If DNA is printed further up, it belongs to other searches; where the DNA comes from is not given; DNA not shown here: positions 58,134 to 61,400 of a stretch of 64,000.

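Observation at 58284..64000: Translationally coupled SNF2 helicase - SbcD-like nuclease - SbcC-like ATPase operon next to TA/transposon debris: candidate defence or anti-plasmid system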

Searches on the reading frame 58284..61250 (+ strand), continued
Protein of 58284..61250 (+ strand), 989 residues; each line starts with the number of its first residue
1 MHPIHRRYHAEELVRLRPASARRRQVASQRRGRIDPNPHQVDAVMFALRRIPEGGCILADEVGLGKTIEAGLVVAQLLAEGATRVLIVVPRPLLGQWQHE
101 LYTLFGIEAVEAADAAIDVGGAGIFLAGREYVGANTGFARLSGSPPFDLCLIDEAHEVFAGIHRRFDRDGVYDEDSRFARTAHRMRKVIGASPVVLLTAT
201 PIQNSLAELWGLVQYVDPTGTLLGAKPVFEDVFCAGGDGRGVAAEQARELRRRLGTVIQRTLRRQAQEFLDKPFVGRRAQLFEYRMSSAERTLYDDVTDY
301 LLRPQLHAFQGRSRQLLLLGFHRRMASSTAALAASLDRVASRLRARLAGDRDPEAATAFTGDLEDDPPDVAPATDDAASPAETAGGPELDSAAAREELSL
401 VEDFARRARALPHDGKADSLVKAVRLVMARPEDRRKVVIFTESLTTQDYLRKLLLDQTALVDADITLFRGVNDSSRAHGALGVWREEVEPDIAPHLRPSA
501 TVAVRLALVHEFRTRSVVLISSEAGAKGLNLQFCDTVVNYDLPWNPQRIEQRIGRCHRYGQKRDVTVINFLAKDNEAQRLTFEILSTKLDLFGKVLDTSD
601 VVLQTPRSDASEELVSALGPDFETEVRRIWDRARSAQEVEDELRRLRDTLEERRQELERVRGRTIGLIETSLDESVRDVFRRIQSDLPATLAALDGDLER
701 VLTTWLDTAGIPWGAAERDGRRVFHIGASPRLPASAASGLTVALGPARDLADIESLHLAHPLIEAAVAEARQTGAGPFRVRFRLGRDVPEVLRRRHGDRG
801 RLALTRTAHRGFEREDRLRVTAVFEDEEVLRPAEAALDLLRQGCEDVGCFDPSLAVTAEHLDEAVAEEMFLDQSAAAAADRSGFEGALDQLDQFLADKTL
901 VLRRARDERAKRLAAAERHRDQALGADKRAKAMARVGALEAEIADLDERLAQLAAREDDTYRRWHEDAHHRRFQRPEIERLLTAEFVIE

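Call 60: find_homologous_proteins(query=window:58284-61250:+, max_evalue=1e-10)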
Query window:58284-61250:+ (989 aa): 7486 proteins with E <= 1e-10 among 8000 candidates; the best 120 are listed.
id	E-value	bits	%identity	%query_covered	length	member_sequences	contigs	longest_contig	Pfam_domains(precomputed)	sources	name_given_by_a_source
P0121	0.0e+0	2056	95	100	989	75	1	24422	PF00176.30,PF00271.38,PF04851.22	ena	-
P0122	0.0e+0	1900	88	100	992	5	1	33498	PF00176.30,PF00271.38,PF04851.22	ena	-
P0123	0.0e+0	1859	87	100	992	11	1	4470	PF00176.30,PF00271.38,PF04851.22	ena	-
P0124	0.0e+0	1858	87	100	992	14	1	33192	PF00176.30,PF00271.38,PF04851.22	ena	-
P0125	0.0e+0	1841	86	100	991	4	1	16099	PF00176.30,PF00271.38,PF04851.22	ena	-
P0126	0.0e+0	1836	86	100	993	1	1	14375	PF00176.30,PF00271.38,PF04851.22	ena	-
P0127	0.0e+0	1725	81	100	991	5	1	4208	PF00176.30,PF00271.38,PF04851.22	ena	-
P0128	0.0e+0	1615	77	100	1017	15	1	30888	PF00176.30,PF00271.38,PF04851.22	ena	-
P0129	0.0e+0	1612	76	100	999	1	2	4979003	PF00176.30,PF00271.38,PF04851.22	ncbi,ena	-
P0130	0.0e+0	1547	75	97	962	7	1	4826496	PF00176.30,PF00271.38,PF04851.22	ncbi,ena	-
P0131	0.0e+0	1540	73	100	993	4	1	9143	PF00176.30,PF00271.38,PF04851.22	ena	-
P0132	0.0e+0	1535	73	100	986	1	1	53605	PF00176.30,PF00271.38,PF04851.22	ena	-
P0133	0.0e+0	1531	72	100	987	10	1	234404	PF00176.30,PF00271.38,PF04851.22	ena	-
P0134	0.0e+0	1529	72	100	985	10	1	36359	PF00176.30,PF00271.38,PF04851.22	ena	-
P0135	0.0e+0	1523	72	100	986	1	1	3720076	PF00176.30,PF00271.38,PF04851.22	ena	-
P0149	0.0e+0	1495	71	100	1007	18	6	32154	PF00176.30,PF00271.38,PF04851.22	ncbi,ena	-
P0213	0.0e+0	1371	65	100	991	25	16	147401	PF00176.30,PF00271.38,PF04851.22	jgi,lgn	jgi:adenine-specific DNA-methyltransferase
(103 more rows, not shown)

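Call 61: find_encoding_contigs(protein=P0121, flank=10000, max_places=6)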
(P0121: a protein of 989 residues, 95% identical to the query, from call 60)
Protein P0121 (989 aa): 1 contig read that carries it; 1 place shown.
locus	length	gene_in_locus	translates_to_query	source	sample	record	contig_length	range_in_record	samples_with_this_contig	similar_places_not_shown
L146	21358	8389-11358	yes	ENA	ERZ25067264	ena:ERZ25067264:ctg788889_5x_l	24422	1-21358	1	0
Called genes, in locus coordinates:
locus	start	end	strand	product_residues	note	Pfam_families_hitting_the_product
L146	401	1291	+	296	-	PF00078:RVT_1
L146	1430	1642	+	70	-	-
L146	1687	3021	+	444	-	PF00078:RVT_1, PF08388:GIIM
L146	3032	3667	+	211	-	-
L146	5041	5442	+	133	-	-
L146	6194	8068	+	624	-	PF03747:ADP_ribosyl_GH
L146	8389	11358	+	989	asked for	PF00176:SNF2-rel_dom, PF04851:ResIII (faint), PF00176:SNF2-rel_dom, PF00271:Helicase_C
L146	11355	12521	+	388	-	PF00149:Metallophos, PF12850:Metallophos_2 (weak)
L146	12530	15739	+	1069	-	PF02463:SMC_N (faint), PF13476:AAA_23 (weak)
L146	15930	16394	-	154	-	-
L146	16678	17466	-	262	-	PF07505:DUF5131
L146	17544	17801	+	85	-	-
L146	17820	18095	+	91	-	-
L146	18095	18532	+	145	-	PF01850:PIN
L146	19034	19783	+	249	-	-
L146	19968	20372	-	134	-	-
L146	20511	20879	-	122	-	PF20586:DUF6788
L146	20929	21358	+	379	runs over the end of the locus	PF05598:DUF772, PF01609:DDE_Tnp_1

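Call 62: find_encoding_contigs(protein=P0213, flank=10000, max_places=10)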
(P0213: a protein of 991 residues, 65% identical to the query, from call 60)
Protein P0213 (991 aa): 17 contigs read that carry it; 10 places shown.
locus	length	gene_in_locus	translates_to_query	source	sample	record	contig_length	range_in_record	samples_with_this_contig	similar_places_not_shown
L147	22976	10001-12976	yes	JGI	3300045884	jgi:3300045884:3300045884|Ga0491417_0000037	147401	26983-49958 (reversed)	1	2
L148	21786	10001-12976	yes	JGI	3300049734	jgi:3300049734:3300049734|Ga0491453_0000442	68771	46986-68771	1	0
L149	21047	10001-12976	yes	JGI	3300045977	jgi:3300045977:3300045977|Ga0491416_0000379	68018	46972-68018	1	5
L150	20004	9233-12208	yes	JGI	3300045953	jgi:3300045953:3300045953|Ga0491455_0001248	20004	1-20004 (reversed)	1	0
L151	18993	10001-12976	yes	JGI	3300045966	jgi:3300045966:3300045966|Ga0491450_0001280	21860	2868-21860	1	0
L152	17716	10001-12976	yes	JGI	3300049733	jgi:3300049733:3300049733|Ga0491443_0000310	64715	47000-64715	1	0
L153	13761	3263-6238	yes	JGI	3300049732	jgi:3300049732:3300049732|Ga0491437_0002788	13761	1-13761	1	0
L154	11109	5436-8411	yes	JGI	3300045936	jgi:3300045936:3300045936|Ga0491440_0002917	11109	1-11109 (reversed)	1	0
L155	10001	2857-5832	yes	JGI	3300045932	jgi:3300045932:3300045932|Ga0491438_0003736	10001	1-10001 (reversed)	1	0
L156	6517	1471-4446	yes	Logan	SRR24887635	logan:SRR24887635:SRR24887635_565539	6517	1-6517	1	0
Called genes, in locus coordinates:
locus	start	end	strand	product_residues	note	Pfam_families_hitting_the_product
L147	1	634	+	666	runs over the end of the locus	PF28082:ZorA-like_t1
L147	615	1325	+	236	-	PF13677:MotB_plug (weak)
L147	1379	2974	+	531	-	PF15611:EH_Signature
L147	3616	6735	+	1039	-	PF00176:SNF2-rel_dom, PF04851:ResIII (weak), PF00271:Helicase_C, PF04471:Mrr_cat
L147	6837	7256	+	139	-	PF13411:MerR_1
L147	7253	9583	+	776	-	PF08487:VIT, PF13757:VIT_2 (weak), PF05762:VWA_CoxE (weak), PF00092:VWA, PF13519:VWA_2, PF13768:VWA_3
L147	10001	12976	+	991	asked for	PF00176:SNF2-rel_dom, PF04851:ResIII (weak), PF00176:SNF2-rel_dom, PF00271:Helicase_C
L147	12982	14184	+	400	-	PF00149:Metallophos, PF12850:Metallophos_2 (weak)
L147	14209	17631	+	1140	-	PF13175:AAA_15 (faint), PF02463:SMC_N (weak)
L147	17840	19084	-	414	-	PF00817:IMS, PF11798:IMS_HHH (weak), PF11799:IMS_C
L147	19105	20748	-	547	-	-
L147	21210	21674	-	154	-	PF08327:AHSA1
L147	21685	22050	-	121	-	PF12802:MarR_2 (faint), PF12840:HTH_20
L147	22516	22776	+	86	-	PF27535:RelB3_C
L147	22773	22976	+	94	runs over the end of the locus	PF05016:ParE_toxin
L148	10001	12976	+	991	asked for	PF00176:SNF2-rel_dom, PF04851:ResIII (weak), PF00176:SNF2-rel_dom, PF00271:Helicase_C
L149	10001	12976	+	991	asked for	PF00176:SNF2-rel_dom, PF04851:ResIII (weak), PF00176:SNF2-rel_dom, PF00271:Helicase_C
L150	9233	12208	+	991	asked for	PF00176:SNF2-rel_dom, PF04851:ResIII (weak), PF00176:SNF2-rel_dom, PF00271:Helicase_C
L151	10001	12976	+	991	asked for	PF00176:SNF2-rel_dom, PF04851:ResIII (weak), PF00176:SNF2-rel_dom, PF00271:Helicase_C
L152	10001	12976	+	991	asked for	PF00176:SNF2-rel_dom, PF04851:ResIII (weak), PF00176:SNF2-rel_dom, PF00271:Helicase_C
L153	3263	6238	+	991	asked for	PF00176:SNF2-rel_dom, PF04851:ResIII (weak), PF00176:SNF2-rel_dom, PF00271:Helicase_C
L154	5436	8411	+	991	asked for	PF00176:SNF2-rel_dom, PF04851:ResIII (weak), PF00176:SNF2-rel_dom, PF00271:Helicase_C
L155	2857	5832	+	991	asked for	PF00176:SNF2-rel_dom, PF04851:ResIII (weak), PF00176:SNF2-rel_dom, PF00271:Helicase_C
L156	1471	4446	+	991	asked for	PF00176:SNF2-rel_dom, PF04851:ResIII (weak), PF00176:SNF2-rel_dom, PF00271:Helicase_C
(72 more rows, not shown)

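Call 64: find_encoding_contigs(protein=P0149, flank=9000, max_places=6)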
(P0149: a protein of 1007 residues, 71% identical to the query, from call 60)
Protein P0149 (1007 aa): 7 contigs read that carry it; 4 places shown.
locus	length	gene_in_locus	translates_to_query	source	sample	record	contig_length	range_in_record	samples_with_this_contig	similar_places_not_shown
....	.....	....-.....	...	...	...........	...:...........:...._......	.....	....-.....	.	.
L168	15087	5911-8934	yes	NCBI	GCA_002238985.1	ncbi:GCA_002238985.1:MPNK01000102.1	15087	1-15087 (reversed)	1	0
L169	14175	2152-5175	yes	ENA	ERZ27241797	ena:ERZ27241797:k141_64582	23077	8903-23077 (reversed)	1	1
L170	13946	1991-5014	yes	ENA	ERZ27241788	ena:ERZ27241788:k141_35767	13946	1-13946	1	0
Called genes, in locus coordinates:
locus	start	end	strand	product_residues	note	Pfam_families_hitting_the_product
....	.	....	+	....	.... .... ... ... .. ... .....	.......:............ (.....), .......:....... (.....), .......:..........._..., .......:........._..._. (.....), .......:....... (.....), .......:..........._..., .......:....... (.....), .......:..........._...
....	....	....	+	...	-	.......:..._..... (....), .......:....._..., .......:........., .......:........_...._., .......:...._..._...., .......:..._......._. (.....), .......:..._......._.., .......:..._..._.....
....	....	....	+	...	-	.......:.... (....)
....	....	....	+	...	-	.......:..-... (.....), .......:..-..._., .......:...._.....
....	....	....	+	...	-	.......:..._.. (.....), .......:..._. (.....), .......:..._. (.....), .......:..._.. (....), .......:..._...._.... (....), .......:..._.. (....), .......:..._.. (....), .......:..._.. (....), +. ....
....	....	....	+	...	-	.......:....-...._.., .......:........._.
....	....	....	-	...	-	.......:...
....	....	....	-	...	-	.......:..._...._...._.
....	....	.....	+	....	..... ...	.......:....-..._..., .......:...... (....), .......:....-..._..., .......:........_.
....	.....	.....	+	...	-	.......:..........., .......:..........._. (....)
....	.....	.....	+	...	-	-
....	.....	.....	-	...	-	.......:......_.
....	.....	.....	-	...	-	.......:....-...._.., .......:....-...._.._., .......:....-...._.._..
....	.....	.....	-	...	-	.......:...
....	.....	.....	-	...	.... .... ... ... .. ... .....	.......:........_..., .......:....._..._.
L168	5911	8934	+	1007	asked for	PF00176:SNF2-rel_dom, PF04851:ResIII (weak), PF00176:SNF2-rel_dom, PF00271:Helicase_C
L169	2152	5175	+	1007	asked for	PF00176:SNF2-rel_dom, PF04851:ResIII (weak), PF00176:SNF2-rel_dom, PF00271:Helicase_C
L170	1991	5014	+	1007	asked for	PF00176:SNF2-rel_dom, PF04851:ResIII (weak), PF00176:SNF2-rel_dom, PF00271:Helicase_C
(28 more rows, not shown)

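Call 102: search_protein_families(library=phrogs, proteins=[window:58284-61250:+], max_evalue=0.001)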
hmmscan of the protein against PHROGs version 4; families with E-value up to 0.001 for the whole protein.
window:58284-61250:+ (989 aa): 8 families
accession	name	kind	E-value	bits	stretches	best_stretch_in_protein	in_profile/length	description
phrog_62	-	DNA, RNA and nucleotide metabolism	2.2e-55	188.9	1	27-611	688-1148/1881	DNA helicase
phrog_23807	-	unknown function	6.9e-48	164.1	2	147-660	261-732/1053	-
phrog_26785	-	unknown function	1.9e-28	100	2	413-603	684-875/1087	-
phrog_1685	-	unknown function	2.4e-17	62.5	2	516-619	1468-1572/2278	-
phrog_16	-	DNA, RNA and nucleotide metabolism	6.6e-17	62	2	32-206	269-421/986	DNA helicase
phrog_11801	-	other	4.5e-14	51.6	1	34-105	865-934/2269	DNA methyltransferase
phrog_29996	-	unknown function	1.1e-12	47.8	1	494-586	1060-1155/1189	-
phrog_10089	-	moron, auxiliary metabolic gene and host takeover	0.00015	19.5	0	528-569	2899-2946/4647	DarB-like antirestriction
